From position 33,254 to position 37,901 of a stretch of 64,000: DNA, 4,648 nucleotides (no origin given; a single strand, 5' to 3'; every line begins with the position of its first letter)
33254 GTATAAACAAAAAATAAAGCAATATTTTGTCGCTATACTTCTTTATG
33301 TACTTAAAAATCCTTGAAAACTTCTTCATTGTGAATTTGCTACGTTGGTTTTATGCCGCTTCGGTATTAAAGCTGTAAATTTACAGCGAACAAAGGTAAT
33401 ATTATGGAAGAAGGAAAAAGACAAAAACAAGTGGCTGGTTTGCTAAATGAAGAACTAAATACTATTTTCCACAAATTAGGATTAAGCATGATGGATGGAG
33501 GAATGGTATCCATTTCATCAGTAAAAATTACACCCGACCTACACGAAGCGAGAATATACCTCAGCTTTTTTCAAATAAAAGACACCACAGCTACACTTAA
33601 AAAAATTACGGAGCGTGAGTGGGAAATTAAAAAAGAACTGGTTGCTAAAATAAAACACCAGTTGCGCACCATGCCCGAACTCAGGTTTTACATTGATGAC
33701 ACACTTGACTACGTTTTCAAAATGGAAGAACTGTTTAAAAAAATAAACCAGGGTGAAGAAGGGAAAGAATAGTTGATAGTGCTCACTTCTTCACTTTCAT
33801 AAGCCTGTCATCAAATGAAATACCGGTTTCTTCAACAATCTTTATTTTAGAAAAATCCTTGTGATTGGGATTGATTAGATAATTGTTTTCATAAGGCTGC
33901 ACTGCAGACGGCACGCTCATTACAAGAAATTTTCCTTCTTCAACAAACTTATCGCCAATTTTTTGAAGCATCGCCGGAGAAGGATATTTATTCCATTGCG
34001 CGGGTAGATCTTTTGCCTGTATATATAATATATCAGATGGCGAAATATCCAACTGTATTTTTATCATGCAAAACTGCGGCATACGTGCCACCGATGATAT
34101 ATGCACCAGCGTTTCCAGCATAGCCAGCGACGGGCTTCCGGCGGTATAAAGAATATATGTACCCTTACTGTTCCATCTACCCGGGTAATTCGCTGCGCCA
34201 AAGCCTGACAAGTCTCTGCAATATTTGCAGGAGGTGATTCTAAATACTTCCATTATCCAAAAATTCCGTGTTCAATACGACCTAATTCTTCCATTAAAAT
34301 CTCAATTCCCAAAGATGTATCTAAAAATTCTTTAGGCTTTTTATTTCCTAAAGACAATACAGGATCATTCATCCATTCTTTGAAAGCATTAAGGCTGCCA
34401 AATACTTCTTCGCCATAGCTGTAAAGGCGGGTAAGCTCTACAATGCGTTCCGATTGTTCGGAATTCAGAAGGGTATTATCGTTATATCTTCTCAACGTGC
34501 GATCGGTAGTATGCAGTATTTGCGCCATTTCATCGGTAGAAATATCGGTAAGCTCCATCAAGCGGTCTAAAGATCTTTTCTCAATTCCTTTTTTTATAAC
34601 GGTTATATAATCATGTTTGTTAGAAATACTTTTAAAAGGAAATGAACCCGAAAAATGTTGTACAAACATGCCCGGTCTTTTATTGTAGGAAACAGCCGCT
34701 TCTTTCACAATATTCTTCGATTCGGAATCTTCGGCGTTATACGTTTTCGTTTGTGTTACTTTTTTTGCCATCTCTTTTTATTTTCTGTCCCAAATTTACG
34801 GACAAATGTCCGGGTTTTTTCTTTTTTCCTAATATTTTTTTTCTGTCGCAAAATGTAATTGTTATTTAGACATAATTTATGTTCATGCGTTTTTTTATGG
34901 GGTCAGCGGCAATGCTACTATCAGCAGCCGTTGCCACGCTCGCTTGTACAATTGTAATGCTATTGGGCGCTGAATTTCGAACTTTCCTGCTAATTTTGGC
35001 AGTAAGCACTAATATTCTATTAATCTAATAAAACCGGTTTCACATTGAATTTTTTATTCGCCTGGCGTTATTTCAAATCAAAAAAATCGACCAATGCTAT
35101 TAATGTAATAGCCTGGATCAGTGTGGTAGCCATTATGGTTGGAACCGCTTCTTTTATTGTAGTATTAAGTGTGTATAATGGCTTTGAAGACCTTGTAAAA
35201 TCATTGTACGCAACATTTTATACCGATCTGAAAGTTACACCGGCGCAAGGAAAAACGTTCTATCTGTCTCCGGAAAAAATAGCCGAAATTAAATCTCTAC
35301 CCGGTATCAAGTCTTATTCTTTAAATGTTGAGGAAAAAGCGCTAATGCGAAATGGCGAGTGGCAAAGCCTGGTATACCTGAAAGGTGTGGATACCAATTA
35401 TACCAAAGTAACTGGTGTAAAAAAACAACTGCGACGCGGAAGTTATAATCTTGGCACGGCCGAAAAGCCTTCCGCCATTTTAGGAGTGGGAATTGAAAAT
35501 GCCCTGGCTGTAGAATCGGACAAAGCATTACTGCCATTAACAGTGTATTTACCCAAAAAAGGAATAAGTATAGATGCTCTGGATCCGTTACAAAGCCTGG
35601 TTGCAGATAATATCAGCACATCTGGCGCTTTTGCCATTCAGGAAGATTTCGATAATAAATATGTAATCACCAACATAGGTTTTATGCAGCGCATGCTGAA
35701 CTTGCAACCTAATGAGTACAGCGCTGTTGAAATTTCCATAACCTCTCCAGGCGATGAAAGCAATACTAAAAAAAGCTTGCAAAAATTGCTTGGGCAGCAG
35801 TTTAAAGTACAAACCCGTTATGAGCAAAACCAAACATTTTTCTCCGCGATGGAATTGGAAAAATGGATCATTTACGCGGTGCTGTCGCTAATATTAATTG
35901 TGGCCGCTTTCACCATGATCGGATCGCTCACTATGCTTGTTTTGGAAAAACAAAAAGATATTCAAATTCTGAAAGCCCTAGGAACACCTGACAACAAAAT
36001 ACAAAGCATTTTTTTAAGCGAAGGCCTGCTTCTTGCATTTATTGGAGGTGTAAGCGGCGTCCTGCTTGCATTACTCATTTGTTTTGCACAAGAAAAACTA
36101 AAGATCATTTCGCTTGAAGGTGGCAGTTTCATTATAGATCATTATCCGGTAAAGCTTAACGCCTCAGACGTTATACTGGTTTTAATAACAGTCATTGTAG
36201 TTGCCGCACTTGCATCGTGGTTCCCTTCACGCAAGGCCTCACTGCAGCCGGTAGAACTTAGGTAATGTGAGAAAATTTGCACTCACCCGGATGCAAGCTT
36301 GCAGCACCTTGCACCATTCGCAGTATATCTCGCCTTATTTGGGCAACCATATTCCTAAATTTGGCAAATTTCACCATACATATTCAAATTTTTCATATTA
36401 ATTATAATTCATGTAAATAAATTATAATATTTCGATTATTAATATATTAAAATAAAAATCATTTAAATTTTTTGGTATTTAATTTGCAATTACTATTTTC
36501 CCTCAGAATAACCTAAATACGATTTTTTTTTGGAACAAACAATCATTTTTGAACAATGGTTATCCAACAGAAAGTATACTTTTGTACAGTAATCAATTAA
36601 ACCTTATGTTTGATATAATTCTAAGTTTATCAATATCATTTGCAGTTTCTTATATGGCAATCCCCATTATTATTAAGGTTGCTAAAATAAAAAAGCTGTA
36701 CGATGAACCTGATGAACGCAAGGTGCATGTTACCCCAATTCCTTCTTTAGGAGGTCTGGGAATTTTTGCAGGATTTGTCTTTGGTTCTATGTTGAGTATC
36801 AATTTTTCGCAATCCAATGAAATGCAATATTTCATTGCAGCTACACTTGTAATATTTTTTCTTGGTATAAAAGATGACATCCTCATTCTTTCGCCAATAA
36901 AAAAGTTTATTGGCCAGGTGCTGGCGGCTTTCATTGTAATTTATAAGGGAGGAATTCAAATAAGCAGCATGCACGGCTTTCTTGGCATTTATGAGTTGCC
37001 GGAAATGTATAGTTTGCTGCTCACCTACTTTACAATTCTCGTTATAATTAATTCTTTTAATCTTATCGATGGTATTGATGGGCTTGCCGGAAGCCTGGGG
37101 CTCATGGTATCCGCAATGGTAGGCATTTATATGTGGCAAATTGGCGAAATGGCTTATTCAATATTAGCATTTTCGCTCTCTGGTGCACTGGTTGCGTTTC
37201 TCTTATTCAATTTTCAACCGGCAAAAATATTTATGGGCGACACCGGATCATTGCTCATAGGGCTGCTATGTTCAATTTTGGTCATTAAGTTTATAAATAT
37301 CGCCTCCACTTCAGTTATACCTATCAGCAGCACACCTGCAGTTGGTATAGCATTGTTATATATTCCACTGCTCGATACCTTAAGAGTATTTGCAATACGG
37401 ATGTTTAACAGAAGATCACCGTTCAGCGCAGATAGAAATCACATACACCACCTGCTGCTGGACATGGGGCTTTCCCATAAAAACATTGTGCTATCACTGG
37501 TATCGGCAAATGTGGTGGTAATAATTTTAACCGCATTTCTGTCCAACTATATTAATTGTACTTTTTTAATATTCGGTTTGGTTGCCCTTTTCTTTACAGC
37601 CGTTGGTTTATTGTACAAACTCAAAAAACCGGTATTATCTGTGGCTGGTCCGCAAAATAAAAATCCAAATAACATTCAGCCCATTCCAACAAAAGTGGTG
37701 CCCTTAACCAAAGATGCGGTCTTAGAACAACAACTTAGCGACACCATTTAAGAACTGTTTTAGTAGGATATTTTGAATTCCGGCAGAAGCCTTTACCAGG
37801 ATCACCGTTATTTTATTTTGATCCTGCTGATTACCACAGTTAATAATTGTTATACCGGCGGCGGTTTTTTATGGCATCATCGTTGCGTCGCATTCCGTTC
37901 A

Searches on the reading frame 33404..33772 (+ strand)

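Call 69: search_protein_families(library=pfam, proteins=[window:33404-33772:+], max_evalue=0.00001)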
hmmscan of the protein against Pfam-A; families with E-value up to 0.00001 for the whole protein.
window:33404-33772:+ (122 aa): 1 family
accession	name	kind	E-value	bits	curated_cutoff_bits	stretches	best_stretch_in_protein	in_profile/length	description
PF02033.23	RBFA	-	1.1e-22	80.8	34.7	1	6-111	1-105/105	Ribosome-binding factor A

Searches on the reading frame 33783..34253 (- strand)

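Call 68: search_protein_families(library=pfam, proteins=[window:33783-34253:-], max_evalue=0.00001)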
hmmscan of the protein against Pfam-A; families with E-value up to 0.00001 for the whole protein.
window:33783-34253:- (156 aa): 1 family
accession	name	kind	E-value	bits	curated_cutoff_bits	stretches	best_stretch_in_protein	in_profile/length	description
PF08808.17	RES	-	4.8e-24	85.6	23.2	1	3-141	2-150/157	RES domain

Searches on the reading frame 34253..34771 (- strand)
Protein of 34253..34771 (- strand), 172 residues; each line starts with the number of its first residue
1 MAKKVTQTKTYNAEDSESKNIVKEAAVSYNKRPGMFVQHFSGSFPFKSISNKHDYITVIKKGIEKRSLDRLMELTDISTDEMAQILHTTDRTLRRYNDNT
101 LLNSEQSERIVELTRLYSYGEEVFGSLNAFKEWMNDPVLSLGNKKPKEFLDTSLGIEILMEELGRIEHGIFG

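Call 68: search_protein_families(library=pfam, proteins=[window:34253-34771:-], max_evalue=0.00001)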
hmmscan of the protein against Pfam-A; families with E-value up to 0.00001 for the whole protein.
window:34253-34771:- (172 aa): 2 families
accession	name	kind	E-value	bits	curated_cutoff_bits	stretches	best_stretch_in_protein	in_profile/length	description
PF20432.4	Xre-like-HTH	-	4.7e-13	49.7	25.8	1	55-114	2-62/63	Antitoxin Xre-like helix-turn-helix domain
PF09722.15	Xre_MbcA_ParS_C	-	8.8e-12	45.3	24.5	1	121-169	3-51/51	Antitoxin Xre/MbcA/ParS C-terminal toxin-binding domain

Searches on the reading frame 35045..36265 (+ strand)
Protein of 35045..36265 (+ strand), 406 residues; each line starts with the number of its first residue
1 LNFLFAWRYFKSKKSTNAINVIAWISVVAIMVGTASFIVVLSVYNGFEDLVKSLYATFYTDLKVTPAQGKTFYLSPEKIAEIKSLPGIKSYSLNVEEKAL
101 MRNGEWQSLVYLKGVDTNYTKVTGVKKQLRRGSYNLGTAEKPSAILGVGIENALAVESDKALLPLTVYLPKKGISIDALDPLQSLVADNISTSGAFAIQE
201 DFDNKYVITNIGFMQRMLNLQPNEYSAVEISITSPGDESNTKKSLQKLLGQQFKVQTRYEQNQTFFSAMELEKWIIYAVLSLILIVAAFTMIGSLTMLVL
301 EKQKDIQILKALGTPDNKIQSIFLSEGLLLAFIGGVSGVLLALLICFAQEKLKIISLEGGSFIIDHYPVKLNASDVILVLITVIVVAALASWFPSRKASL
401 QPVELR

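Call 68: search_protein_families(library=pfam, proteins=[window:35045-36265:+], max_evalue=0.00001)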
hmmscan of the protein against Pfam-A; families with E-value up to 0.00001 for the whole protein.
window:35045-36265:+ (406 aa): 2 families
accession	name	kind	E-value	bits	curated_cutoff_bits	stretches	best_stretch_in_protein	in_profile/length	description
PF02687.27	FtsX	-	8.6e-15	55.3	25.5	1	279-399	3-116/120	FtsX-like permease C-terminal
PF12704.14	MacB_PCD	-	5.2e-09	37.1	27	1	24-154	2-133/207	MacB-like periplasmic core domain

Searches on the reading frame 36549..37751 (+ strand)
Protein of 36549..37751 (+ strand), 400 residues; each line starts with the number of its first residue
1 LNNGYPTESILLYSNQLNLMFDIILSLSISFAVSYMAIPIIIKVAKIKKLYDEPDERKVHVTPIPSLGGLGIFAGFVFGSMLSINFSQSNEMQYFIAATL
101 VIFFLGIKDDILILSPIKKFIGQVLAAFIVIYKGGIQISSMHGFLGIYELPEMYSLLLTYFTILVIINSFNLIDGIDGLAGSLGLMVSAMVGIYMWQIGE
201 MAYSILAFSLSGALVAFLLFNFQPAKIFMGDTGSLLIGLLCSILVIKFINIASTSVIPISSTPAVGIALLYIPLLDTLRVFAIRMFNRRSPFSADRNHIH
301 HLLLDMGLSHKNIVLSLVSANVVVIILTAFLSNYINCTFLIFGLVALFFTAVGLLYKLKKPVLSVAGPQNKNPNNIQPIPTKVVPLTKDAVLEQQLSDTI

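Call 68: search_protein_families(library=pfam, proteins=[window:36549-37751:+], max_evalue=0.00001)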
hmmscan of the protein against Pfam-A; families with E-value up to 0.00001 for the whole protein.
window:36549-37751:+ (400 aa): 1 family
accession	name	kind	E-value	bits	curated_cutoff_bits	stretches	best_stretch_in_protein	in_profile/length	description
PF00953.26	Glycos_transf_4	-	2e-41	142.1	27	1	94-248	3-159/160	Glycosyl transferase family 4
